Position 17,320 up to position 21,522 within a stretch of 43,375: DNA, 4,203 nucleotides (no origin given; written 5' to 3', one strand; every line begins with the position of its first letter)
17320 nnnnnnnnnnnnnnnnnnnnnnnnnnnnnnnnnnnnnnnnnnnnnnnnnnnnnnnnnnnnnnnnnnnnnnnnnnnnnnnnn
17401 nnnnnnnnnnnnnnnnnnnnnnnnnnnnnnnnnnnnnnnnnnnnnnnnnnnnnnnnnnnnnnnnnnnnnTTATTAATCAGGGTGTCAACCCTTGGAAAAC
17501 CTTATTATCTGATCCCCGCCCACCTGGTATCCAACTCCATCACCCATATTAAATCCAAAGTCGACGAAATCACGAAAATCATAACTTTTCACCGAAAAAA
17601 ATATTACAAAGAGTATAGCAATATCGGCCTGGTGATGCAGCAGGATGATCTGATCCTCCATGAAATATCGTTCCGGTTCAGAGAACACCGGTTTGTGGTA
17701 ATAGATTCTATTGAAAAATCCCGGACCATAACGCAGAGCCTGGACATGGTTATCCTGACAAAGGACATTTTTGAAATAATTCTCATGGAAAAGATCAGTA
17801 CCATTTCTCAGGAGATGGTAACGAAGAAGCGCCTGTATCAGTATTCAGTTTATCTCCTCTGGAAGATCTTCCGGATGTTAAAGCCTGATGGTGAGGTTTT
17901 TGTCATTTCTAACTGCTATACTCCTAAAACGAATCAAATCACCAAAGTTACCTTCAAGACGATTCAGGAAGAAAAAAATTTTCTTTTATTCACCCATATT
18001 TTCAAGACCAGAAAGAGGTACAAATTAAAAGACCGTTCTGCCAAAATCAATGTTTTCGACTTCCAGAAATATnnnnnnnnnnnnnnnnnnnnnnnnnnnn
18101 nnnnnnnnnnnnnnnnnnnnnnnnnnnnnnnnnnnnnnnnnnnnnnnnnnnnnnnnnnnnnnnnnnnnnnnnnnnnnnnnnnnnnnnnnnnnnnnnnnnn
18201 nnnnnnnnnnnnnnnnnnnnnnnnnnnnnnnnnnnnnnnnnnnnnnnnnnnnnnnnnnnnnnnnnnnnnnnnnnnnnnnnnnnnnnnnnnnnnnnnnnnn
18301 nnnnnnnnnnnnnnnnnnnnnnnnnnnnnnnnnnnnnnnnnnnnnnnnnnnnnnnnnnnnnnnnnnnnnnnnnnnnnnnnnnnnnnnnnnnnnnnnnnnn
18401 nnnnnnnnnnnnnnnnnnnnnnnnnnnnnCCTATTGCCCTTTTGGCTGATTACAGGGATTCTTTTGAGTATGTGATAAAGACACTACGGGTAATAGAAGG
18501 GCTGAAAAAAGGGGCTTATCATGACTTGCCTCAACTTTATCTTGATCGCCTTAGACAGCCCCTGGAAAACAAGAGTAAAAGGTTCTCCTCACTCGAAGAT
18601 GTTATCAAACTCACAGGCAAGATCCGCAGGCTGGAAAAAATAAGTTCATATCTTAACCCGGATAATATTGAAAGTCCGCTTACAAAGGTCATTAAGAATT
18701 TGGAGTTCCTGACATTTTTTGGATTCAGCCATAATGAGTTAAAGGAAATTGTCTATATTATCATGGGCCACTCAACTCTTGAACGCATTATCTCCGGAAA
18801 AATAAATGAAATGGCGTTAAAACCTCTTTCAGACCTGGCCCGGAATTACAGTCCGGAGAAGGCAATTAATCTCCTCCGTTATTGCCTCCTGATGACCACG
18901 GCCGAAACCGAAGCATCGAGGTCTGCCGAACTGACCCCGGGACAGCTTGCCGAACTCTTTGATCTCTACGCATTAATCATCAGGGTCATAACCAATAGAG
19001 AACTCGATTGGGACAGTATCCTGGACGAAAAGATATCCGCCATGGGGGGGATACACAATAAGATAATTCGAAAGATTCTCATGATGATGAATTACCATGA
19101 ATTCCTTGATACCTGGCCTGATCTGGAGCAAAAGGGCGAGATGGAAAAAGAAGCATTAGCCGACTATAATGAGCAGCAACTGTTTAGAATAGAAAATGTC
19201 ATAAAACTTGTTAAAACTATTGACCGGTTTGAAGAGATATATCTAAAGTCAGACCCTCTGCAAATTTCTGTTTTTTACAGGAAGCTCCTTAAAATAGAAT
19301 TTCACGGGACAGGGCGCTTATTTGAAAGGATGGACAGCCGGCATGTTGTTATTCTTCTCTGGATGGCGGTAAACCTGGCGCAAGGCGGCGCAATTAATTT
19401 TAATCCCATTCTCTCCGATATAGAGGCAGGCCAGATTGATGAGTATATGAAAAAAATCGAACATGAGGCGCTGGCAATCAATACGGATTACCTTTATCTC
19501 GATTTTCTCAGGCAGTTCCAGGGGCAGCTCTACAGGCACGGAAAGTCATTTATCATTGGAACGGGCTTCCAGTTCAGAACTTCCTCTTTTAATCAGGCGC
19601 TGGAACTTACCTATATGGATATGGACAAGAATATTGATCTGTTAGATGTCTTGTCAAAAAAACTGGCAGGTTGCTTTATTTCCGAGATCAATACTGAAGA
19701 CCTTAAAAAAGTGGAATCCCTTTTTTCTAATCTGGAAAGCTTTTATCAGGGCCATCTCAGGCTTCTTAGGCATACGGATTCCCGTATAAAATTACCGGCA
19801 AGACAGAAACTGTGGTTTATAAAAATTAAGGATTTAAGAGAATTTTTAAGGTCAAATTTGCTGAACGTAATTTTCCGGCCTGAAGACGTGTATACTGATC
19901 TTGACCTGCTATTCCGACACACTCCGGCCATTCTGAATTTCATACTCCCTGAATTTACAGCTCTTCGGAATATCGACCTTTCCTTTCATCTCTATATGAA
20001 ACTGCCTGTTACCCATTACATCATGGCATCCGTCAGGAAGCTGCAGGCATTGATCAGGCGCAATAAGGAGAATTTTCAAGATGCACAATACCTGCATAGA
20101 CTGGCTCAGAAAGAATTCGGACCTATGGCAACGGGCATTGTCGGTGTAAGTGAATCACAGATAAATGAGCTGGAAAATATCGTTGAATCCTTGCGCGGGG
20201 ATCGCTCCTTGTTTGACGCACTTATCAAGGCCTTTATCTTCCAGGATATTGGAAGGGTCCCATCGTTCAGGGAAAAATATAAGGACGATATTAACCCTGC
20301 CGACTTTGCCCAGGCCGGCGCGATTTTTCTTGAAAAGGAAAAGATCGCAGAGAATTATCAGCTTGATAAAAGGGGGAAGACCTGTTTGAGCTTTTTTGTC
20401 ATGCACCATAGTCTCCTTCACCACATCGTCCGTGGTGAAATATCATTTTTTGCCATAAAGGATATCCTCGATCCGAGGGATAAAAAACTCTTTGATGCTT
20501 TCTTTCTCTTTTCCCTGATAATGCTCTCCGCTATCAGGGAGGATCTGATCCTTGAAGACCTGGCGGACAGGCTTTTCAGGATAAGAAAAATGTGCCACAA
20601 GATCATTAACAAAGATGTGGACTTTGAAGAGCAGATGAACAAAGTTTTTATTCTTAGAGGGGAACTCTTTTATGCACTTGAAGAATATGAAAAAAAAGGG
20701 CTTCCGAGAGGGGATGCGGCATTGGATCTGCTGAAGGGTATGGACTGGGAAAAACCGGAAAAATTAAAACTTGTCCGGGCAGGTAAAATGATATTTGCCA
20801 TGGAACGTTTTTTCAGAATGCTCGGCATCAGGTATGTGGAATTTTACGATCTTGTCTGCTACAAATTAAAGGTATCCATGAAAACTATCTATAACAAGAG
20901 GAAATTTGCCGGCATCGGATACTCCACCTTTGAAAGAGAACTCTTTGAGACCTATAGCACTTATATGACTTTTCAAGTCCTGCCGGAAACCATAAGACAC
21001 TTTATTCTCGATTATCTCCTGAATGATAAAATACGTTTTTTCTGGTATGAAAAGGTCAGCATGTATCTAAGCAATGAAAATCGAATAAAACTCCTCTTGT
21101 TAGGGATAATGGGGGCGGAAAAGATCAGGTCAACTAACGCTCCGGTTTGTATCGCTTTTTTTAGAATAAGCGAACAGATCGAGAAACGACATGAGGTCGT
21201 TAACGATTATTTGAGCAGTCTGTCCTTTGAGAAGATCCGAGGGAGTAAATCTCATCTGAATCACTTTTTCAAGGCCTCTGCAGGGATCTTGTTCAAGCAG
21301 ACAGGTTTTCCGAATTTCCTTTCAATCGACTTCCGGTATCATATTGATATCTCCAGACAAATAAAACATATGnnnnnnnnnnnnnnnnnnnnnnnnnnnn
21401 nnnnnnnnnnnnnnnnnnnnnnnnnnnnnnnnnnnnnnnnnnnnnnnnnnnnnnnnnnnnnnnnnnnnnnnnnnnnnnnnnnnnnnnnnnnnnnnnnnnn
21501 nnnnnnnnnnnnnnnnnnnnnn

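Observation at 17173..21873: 1,566-aa orphan protein: apparent tandem, catalytically degenerate GlnD-like modules next to a large GDH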

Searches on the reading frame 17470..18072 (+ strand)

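Call 71: search_protein_families(library=pfam, proteins=[window:17470-18072:+], max_evalue=10)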
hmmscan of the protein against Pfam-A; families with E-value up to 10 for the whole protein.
window:17470-18072:+ (201 aa): 2 families
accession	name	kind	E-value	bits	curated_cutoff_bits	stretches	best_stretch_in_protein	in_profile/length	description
PF21984.2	DnaD_N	-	0.011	16.3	27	1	46-132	6-88/101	DnaD N-terminal domain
PF06395.16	CDC24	-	0.041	14.6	21.3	1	114-161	38-82/89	CDC24 Calponin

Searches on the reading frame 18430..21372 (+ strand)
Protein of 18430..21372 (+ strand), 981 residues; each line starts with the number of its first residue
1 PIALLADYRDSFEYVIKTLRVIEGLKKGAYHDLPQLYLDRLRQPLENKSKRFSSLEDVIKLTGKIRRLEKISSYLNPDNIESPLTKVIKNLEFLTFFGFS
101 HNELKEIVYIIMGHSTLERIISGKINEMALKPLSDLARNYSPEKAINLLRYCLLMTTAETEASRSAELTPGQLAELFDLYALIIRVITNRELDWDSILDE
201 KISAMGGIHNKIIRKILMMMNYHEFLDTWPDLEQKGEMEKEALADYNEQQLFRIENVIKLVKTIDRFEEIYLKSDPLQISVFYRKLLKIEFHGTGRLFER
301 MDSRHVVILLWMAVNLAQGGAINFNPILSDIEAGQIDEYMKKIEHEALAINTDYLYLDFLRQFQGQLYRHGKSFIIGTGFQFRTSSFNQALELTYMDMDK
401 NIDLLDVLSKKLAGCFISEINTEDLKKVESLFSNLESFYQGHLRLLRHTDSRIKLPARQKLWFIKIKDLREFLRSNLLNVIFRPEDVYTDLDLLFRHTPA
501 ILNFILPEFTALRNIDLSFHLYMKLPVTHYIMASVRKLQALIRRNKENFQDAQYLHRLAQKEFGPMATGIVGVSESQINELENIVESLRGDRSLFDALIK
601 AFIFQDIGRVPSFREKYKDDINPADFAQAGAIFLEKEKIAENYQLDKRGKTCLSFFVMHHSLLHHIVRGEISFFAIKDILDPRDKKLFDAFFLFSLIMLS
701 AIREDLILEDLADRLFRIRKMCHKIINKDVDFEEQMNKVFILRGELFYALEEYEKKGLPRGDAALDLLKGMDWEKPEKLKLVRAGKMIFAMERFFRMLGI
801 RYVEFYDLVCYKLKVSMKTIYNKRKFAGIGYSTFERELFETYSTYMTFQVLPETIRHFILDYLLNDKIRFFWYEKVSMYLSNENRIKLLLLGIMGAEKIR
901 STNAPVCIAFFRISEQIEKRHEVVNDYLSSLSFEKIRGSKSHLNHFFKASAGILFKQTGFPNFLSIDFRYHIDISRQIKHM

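Call 62: search_protein_representatives(alignment_id=A4)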
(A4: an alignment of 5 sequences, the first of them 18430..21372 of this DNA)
Query: 5 sequences, 981 profile positions. Proteins with E-value up to 0.001 (for the whole library): 115; up to 1e-10: 99; up to 1e-30: 66. The best 115 are listed.
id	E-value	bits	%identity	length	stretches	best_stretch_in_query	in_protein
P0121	0.0e+00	1434.0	-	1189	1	1-981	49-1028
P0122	0.0e+00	1297.0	-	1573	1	1-981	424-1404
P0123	0.0e+00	1144.1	-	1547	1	3-981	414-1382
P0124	0.0e+00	1053.1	-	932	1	1-812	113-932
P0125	0.0e+00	1021.7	-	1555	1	1-980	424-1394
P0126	2.8e-297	1005.3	-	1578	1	2-981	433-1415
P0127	2.7e-286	968.9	-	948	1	212-981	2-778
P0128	1.8e-241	820.6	-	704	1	453-981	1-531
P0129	3.8e-206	703.7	-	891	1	1-468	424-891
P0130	1.9e-188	645.0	-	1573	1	3-977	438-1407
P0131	9.2e-188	642.8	-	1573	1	4-933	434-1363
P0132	8.6e-179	613.1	-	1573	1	3-934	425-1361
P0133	3.6e-176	604.4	-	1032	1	108-973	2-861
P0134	1.0e-171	589.7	-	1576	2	1-972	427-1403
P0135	5.0e-163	560.9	-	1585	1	3-969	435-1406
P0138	1.8e-154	532.6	-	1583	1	4-980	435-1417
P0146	1.2e-121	424.0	-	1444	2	3-602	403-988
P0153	1.7e-94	334.1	-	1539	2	143-981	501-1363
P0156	4.7e-87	309.5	-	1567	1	3-976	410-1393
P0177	4.7e-39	150.6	-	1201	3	498-863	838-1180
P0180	3.7e-37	144.3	-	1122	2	283-856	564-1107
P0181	7.1e-34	133.4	-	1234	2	284-861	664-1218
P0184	7.1e-32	126.8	-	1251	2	288-860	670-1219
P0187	2.0e-30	122.0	-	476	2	292-591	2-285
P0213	5.4e-14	67.6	-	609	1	285-865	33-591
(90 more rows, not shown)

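Call 63: search_protein_families(library=pfam, proteins=[P0177, P0180, P0181, P0184, P0213, P0187, P0153, P0156], max_evalue=0.1)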
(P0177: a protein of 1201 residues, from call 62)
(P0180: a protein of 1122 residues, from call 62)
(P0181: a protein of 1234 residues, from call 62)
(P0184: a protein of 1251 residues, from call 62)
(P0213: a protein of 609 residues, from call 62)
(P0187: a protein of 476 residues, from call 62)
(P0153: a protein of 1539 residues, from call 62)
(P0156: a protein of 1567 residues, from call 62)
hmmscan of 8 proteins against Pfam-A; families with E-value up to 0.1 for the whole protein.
P0177 (1201 aa): 1 family
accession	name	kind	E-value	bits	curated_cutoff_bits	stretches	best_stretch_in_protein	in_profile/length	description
PF21108.3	MDN1_4th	-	0.065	13.6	27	0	267-326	13-67/81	Midasin AAA+ ATPase lid domain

P0180 (1122 aa): 0 families

P0181 (1234 aa): 0 families

P0184 (1251 aa): 0 families

P0213 (609 aa): 0 families

P0187 (476 aa): 1 family
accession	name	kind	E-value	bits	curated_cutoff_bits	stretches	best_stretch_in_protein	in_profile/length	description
PF19443.4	DAHL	-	0.012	15.8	38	0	171-340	14-176/221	DAHL domain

P0153 (1539 aa): 2 families
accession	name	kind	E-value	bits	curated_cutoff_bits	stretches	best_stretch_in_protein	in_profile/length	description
PF20717.2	DUF6829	-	0.00048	19.4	27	1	922-1049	65-199/408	Family of unknown function (DUF6829)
PF19555.4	DUF6078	-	0.00066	20.5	27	1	1212-1270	67-125/145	Family of unknown function (DUF6078)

P0156 (1567 aa): 0 families

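Call 82: list_cluster_members(proteins=[P0122, P0123, P0126, P0130, P0134, P0138, P0146, P0153, P0156, P0180])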
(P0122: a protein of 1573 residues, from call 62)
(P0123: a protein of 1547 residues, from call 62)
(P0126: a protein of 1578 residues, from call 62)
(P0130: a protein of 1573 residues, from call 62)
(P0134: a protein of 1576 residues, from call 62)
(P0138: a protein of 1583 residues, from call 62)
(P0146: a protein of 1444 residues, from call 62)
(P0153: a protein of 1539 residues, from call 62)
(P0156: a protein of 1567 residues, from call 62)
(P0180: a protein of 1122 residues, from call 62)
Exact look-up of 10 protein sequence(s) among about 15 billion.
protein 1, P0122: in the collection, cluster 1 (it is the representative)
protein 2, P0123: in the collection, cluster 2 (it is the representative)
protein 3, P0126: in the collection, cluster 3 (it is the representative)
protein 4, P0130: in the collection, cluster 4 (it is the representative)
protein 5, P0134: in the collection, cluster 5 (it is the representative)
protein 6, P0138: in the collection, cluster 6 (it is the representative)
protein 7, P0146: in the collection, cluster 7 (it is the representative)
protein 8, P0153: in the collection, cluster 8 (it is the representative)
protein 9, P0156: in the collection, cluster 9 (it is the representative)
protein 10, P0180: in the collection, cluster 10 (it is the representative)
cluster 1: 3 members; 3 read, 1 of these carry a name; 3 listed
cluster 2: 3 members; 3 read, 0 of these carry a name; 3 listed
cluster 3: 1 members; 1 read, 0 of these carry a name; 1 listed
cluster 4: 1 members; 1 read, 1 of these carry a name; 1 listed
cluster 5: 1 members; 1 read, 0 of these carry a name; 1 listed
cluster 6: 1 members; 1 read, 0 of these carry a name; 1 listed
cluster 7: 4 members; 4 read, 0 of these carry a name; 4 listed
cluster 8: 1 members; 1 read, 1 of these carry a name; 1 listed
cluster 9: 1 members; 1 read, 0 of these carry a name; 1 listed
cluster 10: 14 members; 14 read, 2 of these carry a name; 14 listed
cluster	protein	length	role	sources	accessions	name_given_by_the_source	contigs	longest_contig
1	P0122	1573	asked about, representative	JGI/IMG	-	hypothetical protein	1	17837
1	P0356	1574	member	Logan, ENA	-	-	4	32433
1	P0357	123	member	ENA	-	-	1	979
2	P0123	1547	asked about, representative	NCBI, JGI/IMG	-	-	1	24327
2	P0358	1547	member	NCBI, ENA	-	-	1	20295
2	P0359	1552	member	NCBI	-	-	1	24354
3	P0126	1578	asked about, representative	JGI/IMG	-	-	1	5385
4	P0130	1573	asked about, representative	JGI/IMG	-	hypothetical protein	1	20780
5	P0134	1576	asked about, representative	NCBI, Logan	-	-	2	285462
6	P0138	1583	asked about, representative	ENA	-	-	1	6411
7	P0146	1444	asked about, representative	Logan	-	-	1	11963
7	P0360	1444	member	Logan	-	-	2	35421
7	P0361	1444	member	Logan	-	-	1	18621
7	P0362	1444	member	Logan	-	-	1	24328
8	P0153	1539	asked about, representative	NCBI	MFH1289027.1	MAG: hypothetical protein ABII25_10090 [bacterium]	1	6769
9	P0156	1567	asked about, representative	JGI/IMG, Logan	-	-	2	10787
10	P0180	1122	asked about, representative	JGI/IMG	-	hypothetical protein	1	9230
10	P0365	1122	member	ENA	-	-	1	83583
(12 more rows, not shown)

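Call 83: find_encoding_contigs(protein=P0134, flank=9000, max_places=1)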
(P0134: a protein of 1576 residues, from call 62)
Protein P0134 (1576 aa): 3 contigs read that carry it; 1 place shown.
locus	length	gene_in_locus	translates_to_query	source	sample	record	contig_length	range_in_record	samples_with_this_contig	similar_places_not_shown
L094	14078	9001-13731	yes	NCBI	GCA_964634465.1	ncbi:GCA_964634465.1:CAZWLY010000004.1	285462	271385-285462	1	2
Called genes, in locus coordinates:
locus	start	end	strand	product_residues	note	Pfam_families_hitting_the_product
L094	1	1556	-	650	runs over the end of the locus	PF16177:ACAS_N, PF00501:AMP-binding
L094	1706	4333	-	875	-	PF09423:PhoD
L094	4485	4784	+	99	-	PF01165:Ribosomal_S21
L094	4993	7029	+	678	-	PF00009:GTP_EFTU, PF22042:EF-G_D2, PF03144:GTP_EFTU_D2, PF14492:EFG_III, PF16658:RF3_C, PF03764:EFG_IV, PF00679:EFG_C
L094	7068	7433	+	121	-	PF00072:Response_reg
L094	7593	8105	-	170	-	PF13302:Acetyltransf_3 (weak), PF00583:Acetyltransf_1, PF13673:Acetyltransf_10, PF13508:Acetyltransf_7, PF08445:FR47 (weak)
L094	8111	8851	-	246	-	PF13432:TPR_16 (weak), PF14559:TPR_19 (weak), PF13424:TPR_12 (weak), PF12895:ANAPC3 (weak), PF13414:TPR_11 (weak), PF14559:TPR_19, PF13431:TPR_17 (weak), PF13414:TPR_11, +8 more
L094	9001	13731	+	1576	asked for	-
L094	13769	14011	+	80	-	-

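Call 84: find_encoding_contigs(protein=P0365, flank=9000, max_places=1)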
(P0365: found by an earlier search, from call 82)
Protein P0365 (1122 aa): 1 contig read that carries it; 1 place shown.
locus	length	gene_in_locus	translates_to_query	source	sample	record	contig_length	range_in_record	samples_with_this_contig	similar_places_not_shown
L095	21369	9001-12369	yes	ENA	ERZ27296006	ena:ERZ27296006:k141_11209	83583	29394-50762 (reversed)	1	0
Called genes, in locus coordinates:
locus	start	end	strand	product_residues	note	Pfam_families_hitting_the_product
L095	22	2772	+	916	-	PF00690:Cation_ATPase_N, PF00122:E1-E2_ATPase, PF13246:Cation_ATPase, PF00702:Hydrolase, PF00689:Cation_ATPase_C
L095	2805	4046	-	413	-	PF13439:Glyco_transf_4 (faint), PF00534:Glycos_transf_1, PF13692:Glyco_trans_1_4, PF13524:Glyco_trans_1_2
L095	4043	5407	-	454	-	PF01943:Polysacc_synt, PF13440:Polysacc_synt_3 (weak)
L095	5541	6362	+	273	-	-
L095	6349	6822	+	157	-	PF12650:DUF3784 (weak)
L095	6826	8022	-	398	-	PF01321:Creatinase_N, PF00557:Peptidase_M24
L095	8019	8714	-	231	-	PF00702:Hydrolase, PF13419:HAD_2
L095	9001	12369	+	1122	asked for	-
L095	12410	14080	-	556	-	PF03411:Peptidase_M74, PF01476:LysM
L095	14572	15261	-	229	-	PF14804:Jag_N, PF13083:KH_KhpA-B, PF01424:R3H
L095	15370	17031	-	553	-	PF14849:YidC_periplas, PF00558:Vpu (weak), PF02096:60KD_IMP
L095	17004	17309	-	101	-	PF01809:YidD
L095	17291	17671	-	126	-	PF00825:Ribonuclease_P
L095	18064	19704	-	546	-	PF00682:HMGL-like, PF22617:HCS_D2, PF08502:LeuA_dimer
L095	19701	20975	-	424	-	PF00696:AA_kinase, PF01842:ACT, PF22468:ACT_9, PF13840:ACT_7, PF22468:ACT_9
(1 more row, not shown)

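Call 85: search_protein_families(library=padloc, proteins=[P0180, P0134, P0153], max_evalue=0.1)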
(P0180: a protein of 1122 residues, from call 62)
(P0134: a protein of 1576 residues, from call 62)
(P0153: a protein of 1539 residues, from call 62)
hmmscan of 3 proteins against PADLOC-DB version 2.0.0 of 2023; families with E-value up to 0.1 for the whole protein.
P0180 (1122 aa): 1 family
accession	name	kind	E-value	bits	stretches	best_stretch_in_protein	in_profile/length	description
PDLC02367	PycC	-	0.058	10.8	0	685-729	47-91/226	-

P0134 (1576 aa): 0 families

P0153 (1539 aa): 0 families

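Call 86: search_protein_families(library=phrogs, proteins=[P0180, P0134], max_evalue=0.1)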
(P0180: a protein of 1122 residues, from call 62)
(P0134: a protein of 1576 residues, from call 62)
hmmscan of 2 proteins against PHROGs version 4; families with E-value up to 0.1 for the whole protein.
P0180 (1122 aa): 0 families

P0134 (1576 aa): 0 families
